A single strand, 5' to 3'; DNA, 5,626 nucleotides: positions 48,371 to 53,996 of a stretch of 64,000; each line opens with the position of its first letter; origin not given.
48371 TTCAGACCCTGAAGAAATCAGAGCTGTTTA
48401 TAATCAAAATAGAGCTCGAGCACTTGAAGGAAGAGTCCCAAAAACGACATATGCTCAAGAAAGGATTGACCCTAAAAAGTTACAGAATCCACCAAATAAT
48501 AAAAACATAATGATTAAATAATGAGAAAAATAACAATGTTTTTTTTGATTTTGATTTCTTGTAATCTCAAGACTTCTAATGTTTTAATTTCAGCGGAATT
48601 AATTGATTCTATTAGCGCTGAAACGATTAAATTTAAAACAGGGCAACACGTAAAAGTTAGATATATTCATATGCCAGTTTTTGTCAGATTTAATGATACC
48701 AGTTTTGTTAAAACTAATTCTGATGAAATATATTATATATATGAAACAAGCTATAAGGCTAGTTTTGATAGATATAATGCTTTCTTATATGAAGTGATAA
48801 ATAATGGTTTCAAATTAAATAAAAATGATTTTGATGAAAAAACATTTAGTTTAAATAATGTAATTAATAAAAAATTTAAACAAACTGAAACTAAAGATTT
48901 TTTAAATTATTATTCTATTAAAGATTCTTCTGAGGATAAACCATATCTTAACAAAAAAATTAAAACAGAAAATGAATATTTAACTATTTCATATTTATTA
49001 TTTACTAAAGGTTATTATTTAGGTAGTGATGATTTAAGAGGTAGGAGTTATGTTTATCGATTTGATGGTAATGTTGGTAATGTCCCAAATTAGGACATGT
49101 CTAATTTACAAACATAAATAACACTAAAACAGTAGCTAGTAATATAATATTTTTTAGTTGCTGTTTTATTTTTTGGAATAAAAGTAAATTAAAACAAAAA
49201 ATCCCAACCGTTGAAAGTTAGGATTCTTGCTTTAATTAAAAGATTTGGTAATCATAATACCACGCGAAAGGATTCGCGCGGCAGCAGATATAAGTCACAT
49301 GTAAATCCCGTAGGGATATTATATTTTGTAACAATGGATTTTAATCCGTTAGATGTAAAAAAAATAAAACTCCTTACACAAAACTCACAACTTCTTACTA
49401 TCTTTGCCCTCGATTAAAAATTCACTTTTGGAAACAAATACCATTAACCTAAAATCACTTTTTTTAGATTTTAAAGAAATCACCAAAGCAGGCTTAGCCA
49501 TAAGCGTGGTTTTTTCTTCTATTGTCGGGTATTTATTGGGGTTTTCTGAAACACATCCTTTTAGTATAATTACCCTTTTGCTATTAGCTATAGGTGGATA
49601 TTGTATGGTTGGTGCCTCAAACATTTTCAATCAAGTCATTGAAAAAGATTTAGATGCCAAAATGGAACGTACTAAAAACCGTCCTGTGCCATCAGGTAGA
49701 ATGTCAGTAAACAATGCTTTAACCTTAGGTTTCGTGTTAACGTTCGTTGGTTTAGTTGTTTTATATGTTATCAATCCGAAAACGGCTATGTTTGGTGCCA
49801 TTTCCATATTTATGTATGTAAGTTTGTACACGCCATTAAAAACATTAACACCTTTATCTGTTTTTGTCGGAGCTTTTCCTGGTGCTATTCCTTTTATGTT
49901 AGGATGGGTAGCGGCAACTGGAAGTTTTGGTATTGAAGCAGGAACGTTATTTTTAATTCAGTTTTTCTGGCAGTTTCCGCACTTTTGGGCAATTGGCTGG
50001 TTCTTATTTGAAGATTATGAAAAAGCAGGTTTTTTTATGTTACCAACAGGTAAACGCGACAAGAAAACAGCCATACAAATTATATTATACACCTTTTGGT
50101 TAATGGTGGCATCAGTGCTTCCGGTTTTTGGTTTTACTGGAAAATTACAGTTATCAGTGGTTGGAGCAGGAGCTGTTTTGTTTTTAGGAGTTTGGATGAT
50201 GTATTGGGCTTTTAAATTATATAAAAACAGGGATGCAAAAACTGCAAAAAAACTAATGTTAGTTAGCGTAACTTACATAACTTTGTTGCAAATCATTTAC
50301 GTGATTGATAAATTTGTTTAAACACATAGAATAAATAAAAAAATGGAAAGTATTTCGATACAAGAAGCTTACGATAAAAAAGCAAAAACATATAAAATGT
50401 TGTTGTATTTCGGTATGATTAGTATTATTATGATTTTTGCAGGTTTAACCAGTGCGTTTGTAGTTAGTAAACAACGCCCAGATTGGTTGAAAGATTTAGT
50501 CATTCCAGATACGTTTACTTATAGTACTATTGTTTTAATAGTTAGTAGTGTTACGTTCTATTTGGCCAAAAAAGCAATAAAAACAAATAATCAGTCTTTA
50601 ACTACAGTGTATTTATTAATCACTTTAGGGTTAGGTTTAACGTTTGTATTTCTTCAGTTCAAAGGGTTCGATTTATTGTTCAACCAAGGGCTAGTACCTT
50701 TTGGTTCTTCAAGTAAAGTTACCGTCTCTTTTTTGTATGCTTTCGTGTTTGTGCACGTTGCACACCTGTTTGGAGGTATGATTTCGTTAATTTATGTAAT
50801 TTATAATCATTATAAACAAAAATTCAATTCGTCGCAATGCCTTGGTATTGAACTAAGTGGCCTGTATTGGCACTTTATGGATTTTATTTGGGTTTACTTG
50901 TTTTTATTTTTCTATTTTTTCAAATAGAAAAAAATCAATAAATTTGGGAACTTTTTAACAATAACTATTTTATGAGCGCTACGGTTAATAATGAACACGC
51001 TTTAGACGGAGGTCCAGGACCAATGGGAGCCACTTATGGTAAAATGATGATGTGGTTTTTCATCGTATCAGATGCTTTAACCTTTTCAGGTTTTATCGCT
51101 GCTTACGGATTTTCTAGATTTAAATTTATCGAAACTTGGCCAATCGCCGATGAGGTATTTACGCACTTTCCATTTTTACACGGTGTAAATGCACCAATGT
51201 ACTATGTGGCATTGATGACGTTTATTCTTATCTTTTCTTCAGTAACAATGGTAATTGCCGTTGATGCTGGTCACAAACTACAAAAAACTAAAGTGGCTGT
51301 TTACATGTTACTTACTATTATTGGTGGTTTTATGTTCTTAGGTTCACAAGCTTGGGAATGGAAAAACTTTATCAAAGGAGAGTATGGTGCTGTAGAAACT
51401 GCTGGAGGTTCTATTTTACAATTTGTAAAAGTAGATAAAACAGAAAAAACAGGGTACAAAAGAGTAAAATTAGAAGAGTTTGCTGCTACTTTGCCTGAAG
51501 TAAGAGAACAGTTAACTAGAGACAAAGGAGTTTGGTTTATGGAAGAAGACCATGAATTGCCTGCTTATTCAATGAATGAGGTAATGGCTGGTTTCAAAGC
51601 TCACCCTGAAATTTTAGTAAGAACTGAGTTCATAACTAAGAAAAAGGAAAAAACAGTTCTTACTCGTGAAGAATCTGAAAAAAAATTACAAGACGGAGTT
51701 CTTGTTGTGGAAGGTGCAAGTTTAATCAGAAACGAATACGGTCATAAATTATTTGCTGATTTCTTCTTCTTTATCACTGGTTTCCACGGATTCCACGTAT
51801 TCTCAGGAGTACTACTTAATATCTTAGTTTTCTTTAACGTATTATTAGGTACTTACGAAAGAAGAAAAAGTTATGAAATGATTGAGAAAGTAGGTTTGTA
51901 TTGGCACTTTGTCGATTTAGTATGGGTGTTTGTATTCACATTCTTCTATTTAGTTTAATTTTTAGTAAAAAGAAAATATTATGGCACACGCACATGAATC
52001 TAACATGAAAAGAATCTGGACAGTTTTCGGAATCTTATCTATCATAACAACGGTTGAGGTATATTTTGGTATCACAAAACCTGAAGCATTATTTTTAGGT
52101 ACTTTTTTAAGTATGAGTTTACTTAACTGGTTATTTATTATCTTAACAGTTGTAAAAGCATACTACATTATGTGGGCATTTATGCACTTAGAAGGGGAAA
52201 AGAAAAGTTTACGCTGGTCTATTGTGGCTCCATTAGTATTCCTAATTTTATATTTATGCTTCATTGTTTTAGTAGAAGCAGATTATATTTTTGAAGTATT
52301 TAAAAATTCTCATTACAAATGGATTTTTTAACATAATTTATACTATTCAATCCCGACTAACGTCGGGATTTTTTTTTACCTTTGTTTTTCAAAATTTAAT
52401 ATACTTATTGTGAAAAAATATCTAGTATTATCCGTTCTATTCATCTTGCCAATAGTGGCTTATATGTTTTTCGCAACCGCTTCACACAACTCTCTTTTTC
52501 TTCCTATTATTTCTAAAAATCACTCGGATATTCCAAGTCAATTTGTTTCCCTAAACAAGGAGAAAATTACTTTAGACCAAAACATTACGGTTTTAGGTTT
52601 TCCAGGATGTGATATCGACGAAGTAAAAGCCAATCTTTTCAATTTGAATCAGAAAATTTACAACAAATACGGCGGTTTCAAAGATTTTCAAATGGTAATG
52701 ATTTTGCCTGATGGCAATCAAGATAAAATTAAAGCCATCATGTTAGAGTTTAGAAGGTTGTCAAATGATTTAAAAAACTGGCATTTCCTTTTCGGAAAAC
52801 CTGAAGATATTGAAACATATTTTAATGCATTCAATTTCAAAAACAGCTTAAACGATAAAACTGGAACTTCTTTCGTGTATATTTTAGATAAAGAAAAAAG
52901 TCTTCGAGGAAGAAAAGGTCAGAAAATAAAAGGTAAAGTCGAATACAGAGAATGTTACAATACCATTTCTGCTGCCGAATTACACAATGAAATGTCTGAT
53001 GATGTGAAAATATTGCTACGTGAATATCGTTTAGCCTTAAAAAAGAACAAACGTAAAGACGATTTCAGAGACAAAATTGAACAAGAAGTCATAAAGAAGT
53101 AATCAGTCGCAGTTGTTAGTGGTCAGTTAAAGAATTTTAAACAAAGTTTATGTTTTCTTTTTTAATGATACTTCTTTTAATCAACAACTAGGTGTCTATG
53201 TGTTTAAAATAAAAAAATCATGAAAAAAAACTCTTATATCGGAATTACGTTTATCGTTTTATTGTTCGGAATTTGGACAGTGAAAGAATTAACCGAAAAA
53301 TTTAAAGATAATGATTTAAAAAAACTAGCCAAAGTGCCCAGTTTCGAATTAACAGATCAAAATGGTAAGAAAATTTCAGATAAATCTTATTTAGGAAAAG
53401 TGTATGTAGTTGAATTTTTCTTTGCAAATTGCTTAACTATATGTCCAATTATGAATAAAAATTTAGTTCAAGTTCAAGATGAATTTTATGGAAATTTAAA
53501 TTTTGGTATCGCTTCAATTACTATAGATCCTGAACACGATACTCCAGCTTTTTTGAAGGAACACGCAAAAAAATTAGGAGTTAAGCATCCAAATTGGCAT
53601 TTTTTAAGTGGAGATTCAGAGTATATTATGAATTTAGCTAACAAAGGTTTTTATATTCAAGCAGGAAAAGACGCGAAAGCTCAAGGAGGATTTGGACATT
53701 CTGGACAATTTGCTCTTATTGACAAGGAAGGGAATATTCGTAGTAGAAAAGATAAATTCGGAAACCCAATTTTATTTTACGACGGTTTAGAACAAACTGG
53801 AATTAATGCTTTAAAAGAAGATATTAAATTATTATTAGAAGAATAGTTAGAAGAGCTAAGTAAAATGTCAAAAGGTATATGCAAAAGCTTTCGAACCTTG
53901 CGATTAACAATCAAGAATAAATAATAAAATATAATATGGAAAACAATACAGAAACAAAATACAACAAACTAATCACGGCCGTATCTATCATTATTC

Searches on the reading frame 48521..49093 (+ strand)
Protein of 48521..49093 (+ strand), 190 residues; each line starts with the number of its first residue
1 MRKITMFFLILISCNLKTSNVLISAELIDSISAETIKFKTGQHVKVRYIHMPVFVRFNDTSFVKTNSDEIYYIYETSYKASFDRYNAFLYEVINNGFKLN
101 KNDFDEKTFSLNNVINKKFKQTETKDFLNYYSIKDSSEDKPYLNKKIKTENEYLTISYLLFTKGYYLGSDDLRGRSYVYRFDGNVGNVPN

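Call 4: search_protein_families(library=pfam, proteins=[window:48521-49093:+], max_evalue=0.01)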
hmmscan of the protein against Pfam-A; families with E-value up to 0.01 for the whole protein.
window:48521-49093:+ (190 aa): 0 families

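Call 6: search_protein_families(library=ncbifam, proteins=[window:48521-49093:+], max_evalue=1)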
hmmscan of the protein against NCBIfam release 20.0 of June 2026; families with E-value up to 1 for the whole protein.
window:48521-49093:+ (190 aa): 1 family
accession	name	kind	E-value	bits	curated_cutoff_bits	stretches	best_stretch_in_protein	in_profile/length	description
NF041440.1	hydrolase_YghX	exception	0.034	13.3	460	1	43-107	213-275/292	YghX family hydrolase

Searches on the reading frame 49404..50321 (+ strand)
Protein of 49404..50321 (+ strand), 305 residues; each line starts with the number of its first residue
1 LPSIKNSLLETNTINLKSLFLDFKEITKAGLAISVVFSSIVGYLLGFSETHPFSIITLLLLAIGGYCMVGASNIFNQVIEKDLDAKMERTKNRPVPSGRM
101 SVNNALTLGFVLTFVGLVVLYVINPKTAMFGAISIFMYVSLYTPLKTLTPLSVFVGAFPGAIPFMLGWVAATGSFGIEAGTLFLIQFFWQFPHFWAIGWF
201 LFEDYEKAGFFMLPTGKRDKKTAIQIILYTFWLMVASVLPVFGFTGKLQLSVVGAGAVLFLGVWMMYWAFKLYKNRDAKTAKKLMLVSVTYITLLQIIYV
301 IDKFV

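Call 4: search_protein_families(library=pfam, proteins=[window:49404-50321:+], max_evalue=0.01)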
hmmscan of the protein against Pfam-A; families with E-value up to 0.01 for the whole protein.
window:49404-50321:+ (305 aa): 1 family
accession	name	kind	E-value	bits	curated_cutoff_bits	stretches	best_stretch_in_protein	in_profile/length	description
PF01040.23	UbiA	-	2.5e-60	204.3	34.2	1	36-285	2-244/250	UbiA prenyltransferase family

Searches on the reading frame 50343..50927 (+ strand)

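Call 4: search_protein_families(library=pfam, proteins=[window:50343-50927:+], max_evalue=0.01)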
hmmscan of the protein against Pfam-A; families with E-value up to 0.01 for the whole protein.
window:50343-50927:+ (194 aa): 1 family
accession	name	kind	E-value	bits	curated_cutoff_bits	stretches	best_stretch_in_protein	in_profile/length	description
PF00510.24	COX3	-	1e-11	45.6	23.8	1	60-193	129-256/258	Cytochrome c oxidase subunit III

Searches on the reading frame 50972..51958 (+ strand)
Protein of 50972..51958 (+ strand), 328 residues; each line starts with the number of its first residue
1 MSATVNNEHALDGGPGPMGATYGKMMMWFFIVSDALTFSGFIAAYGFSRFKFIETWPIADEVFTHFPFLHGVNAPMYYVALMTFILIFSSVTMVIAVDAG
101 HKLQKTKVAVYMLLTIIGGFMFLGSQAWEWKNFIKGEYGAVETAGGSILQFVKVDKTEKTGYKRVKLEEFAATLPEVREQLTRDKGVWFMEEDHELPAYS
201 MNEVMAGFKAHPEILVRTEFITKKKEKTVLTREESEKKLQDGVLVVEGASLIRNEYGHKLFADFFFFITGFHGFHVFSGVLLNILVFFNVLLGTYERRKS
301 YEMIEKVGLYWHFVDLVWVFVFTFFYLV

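Call 4: search_protein_families(library=pfam, proteins=[window:50972-51958:+], max_evalue=0.01)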
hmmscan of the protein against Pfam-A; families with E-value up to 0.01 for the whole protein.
window:50972-51958:+ (328 aa): 1 family
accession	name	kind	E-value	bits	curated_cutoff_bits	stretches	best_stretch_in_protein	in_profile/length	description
PF00510.24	COX3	-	3.9e-10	40.5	23.8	2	260-327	189-255/258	Cytochrome c oxidase subunit III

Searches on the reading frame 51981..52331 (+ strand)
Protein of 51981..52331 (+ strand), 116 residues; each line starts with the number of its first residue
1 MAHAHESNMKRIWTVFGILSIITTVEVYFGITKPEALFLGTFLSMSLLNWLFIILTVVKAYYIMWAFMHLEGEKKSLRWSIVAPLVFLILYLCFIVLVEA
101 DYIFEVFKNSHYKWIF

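Call 34: search_protein_families(library=pfam, proteins=[window:51981-52331:+], max_evalue=0.001)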
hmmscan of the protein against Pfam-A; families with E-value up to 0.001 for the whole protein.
window:51981-52331:+ (116 aa): 2 families
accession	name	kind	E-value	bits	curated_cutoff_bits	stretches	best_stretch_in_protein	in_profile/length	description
PF03626.19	COX4_pro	-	4.9e-16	59.3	28.9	1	13-92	1-71/72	Prokaryotic Cytochrome C oxidase subunit IV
PF03821.22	Mtp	-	0.00039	20.5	25.2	1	16-109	41-133/229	Golgi 4-transmembrane spanning transporter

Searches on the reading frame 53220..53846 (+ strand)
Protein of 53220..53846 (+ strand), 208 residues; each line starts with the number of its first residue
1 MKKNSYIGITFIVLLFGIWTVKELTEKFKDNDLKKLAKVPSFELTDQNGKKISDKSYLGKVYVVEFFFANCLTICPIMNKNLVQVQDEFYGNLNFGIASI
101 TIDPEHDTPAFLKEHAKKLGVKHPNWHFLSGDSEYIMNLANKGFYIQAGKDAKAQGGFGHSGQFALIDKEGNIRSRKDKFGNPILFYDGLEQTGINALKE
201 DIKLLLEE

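Call 35: search_protein_families(library=pfam, proteins=[window:53220-53846:+], max_evalue=0.001)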
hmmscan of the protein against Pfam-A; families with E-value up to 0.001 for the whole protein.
window:53220-53846:+ (208 aa): 3 families
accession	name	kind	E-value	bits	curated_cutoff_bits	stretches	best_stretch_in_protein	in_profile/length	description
PF02630.20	SCO1-SenC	-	2.3e-25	89.5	22.8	1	41-172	3-133/134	SCO1/SenC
PF00578.27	AhpC-TSA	-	6.8e-07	29.7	26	1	38-116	4-81/124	AhpC/TSA family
PF08534.16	Redoxin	-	1.9e-05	24.9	26.6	1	38-177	5-132/148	Redoxin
